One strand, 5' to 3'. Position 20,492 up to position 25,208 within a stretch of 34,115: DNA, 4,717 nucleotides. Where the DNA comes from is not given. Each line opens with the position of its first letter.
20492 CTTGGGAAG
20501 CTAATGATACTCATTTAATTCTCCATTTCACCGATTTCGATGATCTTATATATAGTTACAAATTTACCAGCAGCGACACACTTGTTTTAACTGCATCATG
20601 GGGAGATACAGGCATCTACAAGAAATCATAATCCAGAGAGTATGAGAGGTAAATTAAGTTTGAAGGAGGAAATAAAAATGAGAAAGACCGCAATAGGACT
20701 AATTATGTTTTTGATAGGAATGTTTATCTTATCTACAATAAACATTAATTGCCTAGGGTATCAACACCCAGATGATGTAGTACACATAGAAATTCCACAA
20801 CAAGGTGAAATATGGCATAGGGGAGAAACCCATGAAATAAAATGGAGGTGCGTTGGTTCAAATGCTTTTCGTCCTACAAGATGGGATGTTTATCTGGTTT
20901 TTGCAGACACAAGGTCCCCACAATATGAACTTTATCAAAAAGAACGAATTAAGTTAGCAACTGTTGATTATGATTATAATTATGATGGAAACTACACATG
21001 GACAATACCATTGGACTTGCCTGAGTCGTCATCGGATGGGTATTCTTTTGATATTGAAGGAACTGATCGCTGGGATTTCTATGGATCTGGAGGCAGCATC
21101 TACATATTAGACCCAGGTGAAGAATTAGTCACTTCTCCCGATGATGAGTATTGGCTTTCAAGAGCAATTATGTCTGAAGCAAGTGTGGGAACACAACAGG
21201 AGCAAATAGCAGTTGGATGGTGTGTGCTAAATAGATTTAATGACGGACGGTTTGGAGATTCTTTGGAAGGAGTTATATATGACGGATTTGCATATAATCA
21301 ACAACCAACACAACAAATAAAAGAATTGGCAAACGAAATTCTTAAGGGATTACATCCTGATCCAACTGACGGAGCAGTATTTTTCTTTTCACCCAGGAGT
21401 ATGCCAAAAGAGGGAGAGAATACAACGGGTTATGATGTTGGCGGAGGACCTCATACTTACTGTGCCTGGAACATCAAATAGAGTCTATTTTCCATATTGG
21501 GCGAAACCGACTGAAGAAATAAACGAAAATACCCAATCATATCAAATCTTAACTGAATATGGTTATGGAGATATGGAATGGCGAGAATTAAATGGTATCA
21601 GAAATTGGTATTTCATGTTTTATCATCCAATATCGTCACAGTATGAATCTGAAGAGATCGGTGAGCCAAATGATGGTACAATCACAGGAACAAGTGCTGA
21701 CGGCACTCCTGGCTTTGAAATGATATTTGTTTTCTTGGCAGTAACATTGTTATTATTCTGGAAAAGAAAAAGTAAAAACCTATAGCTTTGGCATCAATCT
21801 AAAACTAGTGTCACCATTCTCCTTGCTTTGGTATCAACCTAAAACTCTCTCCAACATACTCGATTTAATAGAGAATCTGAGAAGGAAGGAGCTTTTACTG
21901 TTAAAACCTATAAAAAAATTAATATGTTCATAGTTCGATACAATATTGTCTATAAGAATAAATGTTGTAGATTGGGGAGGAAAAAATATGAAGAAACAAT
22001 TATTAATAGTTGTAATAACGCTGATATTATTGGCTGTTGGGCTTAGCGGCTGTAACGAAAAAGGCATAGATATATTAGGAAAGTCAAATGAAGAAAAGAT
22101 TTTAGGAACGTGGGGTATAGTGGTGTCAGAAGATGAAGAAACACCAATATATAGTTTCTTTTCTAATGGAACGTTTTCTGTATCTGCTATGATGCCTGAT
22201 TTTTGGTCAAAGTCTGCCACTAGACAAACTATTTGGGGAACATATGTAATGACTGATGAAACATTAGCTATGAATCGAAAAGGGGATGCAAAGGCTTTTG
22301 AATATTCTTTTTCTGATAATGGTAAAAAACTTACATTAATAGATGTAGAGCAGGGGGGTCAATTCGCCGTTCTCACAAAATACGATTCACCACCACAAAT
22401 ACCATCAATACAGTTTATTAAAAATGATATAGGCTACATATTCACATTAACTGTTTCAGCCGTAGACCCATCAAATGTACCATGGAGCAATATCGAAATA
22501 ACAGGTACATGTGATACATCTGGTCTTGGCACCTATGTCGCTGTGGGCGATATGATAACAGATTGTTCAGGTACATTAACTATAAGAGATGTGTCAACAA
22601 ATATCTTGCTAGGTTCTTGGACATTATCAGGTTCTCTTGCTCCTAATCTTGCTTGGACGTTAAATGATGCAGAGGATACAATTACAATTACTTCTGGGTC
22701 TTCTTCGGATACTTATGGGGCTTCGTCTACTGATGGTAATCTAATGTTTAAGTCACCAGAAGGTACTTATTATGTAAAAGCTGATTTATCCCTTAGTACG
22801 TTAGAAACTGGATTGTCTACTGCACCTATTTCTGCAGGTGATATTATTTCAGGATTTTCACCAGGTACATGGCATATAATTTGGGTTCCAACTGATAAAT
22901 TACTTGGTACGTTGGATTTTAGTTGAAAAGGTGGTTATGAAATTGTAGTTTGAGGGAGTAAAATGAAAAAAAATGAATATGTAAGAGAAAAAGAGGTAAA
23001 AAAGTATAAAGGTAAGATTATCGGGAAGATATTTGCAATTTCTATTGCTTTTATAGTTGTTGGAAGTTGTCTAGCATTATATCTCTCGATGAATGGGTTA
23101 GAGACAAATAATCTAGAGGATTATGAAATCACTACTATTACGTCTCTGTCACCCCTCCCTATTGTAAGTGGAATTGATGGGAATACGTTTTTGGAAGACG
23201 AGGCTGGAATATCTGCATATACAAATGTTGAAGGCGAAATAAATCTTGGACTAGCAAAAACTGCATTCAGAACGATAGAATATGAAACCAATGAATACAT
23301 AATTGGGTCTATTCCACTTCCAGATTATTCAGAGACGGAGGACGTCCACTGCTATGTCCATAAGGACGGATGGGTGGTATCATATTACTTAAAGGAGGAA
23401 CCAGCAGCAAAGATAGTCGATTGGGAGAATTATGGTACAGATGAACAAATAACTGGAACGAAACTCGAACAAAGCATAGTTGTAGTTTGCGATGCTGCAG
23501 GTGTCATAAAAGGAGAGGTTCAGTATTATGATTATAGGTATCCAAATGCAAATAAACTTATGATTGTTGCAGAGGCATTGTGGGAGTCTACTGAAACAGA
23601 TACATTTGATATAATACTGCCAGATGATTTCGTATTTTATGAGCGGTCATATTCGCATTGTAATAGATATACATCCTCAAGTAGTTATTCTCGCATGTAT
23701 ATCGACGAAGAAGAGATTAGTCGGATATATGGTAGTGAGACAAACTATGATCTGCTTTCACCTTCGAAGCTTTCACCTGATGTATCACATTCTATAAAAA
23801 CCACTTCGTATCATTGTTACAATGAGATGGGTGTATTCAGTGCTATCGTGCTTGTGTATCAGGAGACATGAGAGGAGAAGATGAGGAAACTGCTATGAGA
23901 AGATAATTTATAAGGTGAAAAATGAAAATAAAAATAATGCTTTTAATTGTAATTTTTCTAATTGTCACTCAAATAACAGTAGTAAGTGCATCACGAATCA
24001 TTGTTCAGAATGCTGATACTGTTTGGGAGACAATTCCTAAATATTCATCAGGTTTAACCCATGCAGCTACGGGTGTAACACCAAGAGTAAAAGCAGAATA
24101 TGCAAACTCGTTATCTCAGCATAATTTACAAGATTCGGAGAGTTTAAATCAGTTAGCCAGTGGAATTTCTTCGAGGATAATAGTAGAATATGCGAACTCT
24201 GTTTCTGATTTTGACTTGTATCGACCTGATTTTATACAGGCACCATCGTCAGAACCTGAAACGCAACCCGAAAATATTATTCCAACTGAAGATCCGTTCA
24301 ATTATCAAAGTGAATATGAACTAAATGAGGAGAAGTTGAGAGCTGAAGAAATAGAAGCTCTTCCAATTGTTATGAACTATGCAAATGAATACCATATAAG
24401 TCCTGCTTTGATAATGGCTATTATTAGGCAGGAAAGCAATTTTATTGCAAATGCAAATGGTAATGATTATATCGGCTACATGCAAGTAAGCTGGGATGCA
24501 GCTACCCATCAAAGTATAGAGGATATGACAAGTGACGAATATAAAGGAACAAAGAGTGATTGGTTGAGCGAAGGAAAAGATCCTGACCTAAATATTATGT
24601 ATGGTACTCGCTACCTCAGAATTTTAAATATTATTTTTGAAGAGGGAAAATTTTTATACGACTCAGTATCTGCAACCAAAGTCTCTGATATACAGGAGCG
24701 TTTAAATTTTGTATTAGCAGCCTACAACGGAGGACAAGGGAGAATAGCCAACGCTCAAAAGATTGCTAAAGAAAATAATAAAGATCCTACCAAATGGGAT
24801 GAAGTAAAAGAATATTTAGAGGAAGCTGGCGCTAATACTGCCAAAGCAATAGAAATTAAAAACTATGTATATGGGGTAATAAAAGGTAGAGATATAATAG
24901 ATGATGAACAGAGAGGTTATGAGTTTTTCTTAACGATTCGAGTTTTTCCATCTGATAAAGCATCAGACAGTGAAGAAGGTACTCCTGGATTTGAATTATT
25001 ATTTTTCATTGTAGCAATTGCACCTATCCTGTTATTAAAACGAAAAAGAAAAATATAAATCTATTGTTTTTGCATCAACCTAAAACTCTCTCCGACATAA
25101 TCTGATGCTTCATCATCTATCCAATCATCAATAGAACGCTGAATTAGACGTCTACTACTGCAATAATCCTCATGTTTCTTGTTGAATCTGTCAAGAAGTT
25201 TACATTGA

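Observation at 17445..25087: Three-unit array of surface-protein cassettes sharing a conserved head (promoter, leader, signal peptide) and a conserved tail motif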

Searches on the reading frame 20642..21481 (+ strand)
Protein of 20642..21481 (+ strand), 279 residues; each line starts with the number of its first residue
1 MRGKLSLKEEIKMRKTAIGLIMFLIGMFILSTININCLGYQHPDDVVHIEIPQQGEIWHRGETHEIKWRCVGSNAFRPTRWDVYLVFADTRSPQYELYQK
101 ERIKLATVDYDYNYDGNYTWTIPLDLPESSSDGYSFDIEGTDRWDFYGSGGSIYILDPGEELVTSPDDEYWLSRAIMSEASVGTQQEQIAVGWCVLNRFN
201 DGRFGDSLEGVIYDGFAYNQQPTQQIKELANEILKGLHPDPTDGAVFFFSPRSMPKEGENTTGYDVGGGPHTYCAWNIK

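Call 9: search_protein_families(library=pfam, proteins=[window:20642-21481:+], max_evalue=0.01)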
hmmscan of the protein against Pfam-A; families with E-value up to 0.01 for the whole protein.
window:20642-21481:+ (279 aa): 2 families
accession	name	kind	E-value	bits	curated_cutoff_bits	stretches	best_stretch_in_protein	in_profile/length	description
PF07486.17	Hydrolase_2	-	1.7e-11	45.1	27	1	186-256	5-81/100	Cell Wall Hydrolase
PF10342.15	Kre9_KNH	-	0.00053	21.1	24.6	1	52-140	2-77/94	Kre9/KNH-like N-terminal Ig-like domain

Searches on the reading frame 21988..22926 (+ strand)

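Call 9: search_protein_families(library=pfam, proteins=[window:21988-22926:+], max_evalue=0.01)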
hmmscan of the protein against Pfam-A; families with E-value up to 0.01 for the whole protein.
window:21988-22926:+ (312 aa): 1 family
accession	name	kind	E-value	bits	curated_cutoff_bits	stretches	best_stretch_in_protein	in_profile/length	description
PF18692.7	DUF5640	-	0.0023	18.2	28.5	1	36-123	1-76/85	Family of unknown function (DUF5640)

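Call 40: search_protein_families(library=ncbifam, proteins=[window:21988-22926:+], max_evalue=0.01)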
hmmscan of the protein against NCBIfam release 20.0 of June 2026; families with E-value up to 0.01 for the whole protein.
window:21988-22926:+ (312 aa): 1 family
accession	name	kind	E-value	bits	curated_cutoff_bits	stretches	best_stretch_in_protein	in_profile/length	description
TIGR03066.1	Gem_osc_para_1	paralog_domain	0.0065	16.5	93.25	0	5-102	4-89/121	TIGR03066 family protein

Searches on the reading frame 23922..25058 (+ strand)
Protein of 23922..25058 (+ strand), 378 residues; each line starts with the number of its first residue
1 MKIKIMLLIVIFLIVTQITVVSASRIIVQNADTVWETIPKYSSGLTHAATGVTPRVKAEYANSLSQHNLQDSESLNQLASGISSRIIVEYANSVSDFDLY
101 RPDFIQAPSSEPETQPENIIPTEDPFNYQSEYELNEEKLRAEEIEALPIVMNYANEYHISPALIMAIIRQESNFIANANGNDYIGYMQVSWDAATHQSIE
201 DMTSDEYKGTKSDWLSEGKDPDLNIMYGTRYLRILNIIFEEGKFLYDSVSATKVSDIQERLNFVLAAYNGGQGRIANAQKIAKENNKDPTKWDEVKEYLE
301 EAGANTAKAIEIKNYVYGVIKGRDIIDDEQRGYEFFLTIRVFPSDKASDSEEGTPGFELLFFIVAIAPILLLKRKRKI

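Call 10: search_protein_families(library=pfam, proteins=[window:23922-25058:+], max_evalue=0.01)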
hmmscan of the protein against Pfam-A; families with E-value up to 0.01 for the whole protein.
window:23922-25058:+ (378 aa): 2 families
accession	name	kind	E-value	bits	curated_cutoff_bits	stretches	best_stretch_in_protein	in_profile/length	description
PF01464.25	SLT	-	7e-16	58.3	21.3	1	152-288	5-114/117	Transglycosylase SLT domain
PF19489.4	SLT_4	-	0.00015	21.9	27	1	152-217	40-109/184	Transglycosylase SLT domain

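Call 40: search_protein_families(library=ncbifam, proteins=[window:23922-25058:+], max_evalue=0.01)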
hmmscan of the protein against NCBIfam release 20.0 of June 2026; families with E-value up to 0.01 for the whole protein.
window:23922-25058:+ (378 aa): 6 families
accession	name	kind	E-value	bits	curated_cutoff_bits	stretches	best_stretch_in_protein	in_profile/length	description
NF008112.0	PRK10859.1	equivalog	1e-08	34.1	354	1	258-299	373-414/483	membrane-bound lytic murein transglycosylase MltF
NF008670.0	PRK11671.1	equivalog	1.8e-08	33.9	375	1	145-277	191-308/359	membrane-bound lytic murein transglycosylase MltC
NF012014.0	PRK15470.1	equivalog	3.3e-05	23.6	233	1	144-236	37-125/203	membrane-bound lytic murein transglycosylase EmtA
NF047373.1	BB0259_flg_lyt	exception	4e-05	22.6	234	0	150-179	552-581/705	flagellar assembly lytic transglycosylase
NF045529.2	Heimdall-CTERM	domain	7.7e-05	22.9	24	1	353-377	1-25/26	Heimdall-CTERM domain-containing surface protein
NF008631.0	PRK11619.1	equivalog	9.7e-05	20.9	536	1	152-245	485-573/644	murein transglycosylase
